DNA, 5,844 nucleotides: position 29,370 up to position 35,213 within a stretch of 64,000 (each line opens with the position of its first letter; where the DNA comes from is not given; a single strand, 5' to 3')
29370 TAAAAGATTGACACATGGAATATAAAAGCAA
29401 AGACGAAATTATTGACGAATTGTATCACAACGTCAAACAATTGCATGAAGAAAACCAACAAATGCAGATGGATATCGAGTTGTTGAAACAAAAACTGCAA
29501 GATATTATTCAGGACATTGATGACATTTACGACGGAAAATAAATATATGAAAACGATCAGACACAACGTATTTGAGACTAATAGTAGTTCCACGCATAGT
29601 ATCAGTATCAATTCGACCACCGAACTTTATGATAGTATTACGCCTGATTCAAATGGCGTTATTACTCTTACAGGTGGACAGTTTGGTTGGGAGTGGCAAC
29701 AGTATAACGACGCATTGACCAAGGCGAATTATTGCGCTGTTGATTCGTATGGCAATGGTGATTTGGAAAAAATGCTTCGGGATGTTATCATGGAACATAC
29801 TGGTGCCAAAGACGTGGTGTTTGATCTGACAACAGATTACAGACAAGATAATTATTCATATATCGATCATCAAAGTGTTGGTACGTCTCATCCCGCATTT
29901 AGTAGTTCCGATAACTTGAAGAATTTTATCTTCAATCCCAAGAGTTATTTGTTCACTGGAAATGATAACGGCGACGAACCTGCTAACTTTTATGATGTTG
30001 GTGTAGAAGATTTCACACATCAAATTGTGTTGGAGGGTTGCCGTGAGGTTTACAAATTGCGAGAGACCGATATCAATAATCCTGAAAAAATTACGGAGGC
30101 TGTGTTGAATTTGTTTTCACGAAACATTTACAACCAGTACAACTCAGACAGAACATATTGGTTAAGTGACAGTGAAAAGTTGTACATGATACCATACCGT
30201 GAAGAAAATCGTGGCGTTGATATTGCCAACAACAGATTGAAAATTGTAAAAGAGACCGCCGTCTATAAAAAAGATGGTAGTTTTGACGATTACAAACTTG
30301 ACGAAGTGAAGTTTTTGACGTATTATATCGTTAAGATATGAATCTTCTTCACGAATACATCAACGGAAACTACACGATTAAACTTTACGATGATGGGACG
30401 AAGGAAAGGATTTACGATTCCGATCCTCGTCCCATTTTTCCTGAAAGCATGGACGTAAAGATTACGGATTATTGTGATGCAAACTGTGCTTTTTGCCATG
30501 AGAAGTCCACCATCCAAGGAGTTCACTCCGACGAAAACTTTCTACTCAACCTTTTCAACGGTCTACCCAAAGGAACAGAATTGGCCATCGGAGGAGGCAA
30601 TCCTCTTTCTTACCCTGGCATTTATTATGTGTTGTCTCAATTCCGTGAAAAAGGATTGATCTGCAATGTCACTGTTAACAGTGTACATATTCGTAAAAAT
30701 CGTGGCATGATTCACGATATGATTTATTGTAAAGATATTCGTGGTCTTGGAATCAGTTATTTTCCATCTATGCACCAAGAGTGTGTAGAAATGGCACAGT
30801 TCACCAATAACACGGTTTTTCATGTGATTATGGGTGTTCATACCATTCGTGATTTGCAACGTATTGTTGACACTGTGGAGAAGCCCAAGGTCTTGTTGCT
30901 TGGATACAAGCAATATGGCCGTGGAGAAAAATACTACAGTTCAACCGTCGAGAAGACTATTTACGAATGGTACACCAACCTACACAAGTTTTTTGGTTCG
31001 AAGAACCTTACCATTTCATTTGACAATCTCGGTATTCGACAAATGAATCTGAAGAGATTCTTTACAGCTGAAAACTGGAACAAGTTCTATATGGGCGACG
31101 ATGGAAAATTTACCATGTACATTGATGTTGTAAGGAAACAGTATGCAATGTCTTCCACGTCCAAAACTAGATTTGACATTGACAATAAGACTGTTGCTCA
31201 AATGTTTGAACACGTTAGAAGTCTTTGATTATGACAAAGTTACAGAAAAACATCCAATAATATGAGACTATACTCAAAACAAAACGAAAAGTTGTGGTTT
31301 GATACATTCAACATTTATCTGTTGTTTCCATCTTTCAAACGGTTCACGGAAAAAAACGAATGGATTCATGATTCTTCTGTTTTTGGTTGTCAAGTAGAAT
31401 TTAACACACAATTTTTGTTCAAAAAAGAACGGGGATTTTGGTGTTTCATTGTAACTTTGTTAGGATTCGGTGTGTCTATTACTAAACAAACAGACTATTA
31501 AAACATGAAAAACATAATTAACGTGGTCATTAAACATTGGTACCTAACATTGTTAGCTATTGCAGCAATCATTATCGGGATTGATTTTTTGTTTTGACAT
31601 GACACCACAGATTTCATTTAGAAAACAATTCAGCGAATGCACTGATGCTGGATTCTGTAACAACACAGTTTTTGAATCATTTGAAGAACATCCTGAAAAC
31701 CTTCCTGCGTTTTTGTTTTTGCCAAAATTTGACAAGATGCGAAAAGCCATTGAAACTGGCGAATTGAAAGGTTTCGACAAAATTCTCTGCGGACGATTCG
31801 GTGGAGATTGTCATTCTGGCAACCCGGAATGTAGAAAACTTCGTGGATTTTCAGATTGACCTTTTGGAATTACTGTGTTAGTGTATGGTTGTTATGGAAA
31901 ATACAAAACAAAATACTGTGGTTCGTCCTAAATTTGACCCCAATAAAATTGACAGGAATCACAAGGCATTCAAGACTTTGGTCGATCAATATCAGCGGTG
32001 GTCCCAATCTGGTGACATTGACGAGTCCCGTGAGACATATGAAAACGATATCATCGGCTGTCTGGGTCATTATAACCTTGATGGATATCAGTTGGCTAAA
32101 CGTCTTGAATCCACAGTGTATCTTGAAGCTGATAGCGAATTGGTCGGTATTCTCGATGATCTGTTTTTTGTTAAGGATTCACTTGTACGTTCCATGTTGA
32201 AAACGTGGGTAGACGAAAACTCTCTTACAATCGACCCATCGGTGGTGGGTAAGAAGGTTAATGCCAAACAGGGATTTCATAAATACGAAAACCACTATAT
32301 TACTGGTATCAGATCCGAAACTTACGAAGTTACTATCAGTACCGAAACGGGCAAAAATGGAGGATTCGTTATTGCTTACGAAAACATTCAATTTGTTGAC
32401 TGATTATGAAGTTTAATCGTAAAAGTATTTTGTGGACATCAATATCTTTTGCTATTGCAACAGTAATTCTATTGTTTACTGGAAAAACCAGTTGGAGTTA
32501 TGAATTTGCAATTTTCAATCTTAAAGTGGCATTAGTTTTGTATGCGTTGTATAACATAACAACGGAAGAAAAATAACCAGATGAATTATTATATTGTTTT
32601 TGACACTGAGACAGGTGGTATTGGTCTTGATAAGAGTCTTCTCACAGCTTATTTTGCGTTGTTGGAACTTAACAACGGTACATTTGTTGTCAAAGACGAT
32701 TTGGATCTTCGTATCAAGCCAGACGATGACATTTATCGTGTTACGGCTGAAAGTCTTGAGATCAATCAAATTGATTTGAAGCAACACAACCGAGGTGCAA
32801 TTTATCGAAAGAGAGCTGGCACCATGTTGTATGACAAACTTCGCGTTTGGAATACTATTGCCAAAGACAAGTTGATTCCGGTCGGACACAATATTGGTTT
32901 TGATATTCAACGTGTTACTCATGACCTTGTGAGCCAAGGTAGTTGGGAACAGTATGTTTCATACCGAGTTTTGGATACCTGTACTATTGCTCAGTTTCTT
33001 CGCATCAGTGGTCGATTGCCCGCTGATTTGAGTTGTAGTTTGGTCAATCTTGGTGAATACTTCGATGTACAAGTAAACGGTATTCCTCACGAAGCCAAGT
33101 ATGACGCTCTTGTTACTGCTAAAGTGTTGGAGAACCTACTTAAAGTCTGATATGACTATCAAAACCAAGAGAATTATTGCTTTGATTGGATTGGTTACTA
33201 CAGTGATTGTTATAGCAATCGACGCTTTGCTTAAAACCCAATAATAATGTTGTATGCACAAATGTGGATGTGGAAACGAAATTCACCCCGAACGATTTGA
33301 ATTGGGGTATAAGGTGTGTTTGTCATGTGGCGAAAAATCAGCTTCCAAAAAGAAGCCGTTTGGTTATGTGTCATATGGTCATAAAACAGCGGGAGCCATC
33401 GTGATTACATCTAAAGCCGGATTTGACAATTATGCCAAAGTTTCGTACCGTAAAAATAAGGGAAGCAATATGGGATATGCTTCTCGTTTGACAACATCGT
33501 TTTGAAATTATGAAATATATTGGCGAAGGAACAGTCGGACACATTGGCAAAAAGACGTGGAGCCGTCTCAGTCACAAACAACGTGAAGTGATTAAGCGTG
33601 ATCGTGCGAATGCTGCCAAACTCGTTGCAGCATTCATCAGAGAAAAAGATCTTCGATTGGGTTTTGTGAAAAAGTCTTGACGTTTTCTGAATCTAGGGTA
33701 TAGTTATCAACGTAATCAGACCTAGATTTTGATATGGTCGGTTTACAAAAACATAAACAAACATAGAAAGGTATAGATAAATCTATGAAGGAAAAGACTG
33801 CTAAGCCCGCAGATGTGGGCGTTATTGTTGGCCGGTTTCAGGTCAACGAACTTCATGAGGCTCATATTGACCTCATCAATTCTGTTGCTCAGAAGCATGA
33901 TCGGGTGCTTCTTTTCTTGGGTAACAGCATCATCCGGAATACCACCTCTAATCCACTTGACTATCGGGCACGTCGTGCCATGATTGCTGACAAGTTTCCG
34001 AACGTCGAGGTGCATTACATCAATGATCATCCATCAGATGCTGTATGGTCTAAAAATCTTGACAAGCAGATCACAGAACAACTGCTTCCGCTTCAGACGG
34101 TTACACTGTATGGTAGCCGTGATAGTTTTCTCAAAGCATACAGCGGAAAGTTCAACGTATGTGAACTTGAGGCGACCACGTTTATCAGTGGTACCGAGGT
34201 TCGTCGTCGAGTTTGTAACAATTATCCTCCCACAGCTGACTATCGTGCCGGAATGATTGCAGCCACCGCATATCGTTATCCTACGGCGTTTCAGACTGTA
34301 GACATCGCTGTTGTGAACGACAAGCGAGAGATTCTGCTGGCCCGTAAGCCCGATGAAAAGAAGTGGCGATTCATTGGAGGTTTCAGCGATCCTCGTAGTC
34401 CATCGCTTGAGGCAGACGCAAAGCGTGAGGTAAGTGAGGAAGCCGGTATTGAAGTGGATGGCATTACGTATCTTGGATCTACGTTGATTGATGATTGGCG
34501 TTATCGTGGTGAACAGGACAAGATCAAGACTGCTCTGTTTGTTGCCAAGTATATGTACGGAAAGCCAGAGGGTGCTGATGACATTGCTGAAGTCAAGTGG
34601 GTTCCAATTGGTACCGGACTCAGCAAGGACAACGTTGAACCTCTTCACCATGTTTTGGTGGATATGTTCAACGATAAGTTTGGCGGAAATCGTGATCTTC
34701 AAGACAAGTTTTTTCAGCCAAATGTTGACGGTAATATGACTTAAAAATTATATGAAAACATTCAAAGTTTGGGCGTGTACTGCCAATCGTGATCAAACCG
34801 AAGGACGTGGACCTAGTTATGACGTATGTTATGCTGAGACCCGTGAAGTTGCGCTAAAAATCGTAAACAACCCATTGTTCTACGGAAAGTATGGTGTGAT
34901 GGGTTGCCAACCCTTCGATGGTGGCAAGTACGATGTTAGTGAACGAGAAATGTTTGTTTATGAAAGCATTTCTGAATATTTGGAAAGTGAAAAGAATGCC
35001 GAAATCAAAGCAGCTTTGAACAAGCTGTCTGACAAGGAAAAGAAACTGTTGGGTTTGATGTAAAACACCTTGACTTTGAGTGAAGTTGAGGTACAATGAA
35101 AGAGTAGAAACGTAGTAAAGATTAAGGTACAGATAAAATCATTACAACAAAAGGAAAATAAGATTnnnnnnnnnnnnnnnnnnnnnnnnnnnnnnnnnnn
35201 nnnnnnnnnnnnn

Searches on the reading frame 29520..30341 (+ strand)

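Call 71: search_protein_families(library=phrogs, proteins=[window:29520-30341:+], max_evalue=0.001)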
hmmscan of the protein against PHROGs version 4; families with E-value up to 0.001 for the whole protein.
window:29520-30341:+ (273 aa): 1 family
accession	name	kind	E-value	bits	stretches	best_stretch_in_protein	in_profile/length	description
phrog_28997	-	unknown function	3.4e-10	41.1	1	13-151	6-143/165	-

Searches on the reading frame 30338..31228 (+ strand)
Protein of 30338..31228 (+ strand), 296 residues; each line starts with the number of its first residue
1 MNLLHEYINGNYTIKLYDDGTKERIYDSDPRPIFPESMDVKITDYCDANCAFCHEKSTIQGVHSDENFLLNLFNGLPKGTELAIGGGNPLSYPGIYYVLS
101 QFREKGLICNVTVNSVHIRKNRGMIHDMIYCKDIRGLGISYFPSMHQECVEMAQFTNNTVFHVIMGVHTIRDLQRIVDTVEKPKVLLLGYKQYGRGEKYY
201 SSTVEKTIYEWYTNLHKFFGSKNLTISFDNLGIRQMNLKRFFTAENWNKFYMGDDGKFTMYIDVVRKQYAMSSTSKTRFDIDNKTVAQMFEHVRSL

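Call 71: search_protein_families(library=phrogs, proteins=[window:30338-31228:+], max_evalue=0.001)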
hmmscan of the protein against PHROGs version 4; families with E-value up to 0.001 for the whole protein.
window:30338-31228:+ (296 aa): 3 families
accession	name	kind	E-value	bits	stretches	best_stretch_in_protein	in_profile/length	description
phrog_16999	-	other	1.1e-57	196.8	1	33-290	8-285/288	Fe-S oxidoreductase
phrog_7293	-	unknown function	2.8e-07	30.9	1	9-230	33-262/384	-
phrog_13987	-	other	0.00086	19.7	1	39-115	18-99/274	radical SAM domain-containing protein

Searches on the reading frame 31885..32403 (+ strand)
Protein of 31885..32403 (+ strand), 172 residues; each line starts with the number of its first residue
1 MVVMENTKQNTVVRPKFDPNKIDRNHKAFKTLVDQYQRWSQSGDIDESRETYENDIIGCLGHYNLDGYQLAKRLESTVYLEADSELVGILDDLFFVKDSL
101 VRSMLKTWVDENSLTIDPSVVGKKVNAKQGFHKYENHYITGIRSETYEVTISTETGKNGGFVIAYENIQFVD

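Call 71: search_protein_families(library=phrogs, proteins=[window:31885-32403:+], max_evalue=0.001)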
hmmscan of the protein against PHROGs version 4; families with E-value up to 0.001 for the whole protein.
window:31885-32403:+ (172 aa): 1 family
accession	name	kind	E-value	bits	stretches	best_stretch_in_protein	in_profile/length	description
phrog_17597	-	unknown function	0.00013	22.6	1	27-129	26-122/243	-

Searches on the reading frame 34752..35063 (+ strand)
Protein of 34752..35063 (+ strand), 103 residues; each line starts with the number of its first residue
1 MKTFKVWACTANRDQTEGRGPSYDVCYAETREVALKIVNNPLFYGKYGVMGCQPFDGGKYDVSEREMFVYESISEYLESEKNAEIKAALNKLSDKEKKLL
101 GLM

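Call 61: search_protein_families(library=phrogs, proteins=[window:34752-35063:+], max_evalue=0.01)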
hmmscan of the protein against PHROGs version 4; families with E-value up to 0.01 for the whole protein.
window:34752-35063:+ (103 aa): 1 family
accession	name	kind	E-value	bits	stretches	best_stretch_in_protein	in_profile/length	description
phrog_5370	-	unknown function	3.2e-10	41.3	1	1-102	5-111/112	-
